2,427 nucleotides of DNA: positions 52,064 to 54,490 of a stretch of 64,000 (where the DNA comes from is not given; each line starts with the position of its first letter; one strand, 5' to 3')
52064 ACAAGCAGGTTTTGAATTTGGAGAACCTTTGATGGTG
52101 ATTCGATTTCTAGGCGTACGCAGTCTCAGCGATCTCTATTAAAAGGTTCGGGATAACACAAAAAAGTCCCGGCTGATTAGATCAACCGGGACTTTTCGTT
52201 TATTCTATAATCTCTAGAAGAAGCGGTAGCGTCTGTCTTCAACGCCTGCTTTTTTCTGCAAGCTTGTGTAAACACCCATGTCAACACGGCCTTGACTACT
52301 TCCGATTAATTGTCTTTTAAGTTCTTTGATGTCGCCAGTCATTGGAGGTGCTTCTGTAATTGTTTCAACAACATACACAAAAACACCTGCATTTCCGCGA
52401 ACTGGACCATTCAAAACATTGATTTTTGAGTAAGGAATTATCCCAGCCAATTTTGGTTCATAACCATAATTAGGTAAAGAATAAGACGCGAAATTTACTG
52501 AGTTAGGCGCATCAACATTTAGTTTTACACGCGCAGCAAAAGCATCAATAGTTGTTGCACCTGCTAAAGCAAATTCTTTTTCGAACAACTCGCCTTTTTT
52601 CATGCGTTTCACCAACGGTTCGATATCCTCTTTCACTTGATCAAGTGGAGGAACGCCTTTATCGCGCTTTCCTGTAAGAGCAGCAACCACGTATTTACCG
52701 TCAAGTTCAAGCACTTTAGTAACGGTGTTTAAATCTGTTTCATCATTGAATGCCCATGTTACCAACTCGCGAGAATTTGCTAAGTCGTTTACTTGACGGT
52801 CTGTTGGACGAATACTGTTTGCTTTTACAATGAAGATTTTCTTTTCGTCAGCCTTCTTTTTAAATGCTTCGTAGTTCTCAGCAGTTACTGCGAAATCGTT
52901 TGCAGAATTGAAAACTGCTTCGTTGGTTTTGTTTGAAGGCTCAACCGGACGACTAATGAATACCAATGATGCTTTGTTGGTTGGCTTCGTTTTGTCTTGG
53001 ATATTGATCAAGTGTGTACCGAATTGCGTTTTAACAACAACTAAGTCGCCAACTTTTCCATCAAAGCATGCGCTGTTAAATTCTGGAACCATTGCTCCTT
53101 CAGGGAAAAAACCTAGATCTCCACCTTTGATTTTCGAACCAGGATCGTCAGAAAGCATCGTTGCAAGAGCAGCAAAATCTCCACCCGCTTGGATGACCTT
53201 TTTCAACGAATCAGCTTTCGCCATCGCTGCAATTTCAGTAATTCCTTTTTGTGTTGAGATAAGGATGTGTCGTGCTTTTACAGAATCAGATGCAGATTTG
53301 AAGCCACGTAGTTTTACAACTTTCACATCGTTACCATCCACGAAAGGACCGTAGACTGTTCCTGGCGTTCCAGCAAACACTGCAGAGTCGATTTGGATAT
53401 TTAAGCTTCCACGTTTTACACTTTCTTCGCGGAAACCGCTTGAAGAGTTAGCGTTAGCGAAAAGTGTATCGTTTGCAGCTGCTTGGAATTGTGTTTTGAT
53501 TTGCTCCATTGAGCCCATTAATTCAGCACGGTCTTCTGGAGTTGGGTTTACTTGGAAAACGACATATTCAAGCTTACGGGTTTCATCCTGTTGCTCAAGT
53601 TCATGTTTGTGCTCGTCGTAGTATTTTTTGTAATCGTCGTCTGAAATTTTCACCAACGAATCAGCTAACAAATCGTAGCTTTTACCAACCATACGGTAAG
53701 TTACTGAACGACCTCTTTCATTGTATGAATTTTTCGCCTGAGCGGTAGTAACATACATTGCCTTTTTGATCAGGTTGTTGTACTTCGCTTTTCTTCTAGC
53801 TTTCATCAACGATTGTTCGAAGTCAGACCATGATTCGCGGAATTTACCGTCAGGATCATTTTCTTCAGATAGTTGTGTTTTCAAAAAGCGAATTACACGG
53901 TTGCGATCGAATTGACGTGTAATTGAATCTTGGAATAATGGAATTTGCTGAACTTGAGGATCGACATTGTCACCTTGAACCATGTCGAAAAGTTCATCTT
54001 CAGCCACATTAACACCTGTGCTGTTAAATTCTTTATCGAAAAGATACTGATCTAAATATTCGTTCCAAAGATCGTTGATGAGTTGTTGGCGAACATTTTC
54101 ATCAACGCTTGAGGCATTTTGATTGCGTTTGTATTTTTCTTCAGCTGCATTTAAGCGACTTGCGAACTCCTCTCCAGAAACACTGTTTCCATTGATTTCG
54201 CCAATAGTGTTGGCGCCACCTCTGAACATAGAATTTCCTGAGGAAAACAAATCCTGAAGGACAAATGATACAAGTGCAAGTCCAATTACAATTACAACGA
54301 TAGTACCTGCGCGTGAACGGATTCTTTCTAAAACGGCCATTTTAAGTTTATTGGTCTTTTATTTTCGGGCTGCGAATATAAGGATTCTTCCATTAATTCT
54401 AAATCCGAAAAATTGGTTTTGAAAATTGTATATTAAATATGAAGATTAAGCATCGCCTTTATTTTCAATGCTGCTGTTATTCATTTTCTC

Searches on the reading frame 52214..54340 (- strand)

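Call 80: search_protein_families(library=pfam, proteins=[window:52214-54340:-], max_evalue=0.00001)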
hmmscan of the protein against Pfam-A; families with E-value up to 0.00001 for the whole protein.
window:52214-54340:- (708 aa): 5 families
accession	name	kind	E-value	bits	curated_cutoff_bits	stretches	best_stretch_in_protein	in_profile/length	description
PF13616.12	Rotamase_3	-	2.5e-32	112.3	22.5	1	340-451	2-116/116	PPIC-type PPIASE domain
PF13623.11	SurA_N_2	-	3.7e-32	111.6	28.5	1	4-153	1-145/145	SurA-like N-terminal domain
PF00639.27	Rotamase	-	3.1e-20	73.4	21.7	1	358-448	1-96/97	PPIC-type PPIASE domain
PF13145.12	Rotamase_2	-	1.4e-18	68.3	27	1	232-350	1-111/121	PPIC-type PPIASE domain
PF13624.11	SurA_N_3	-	9.5e-11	42.2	27.2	1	4-156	2-141/162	SurA-like N-terminal domain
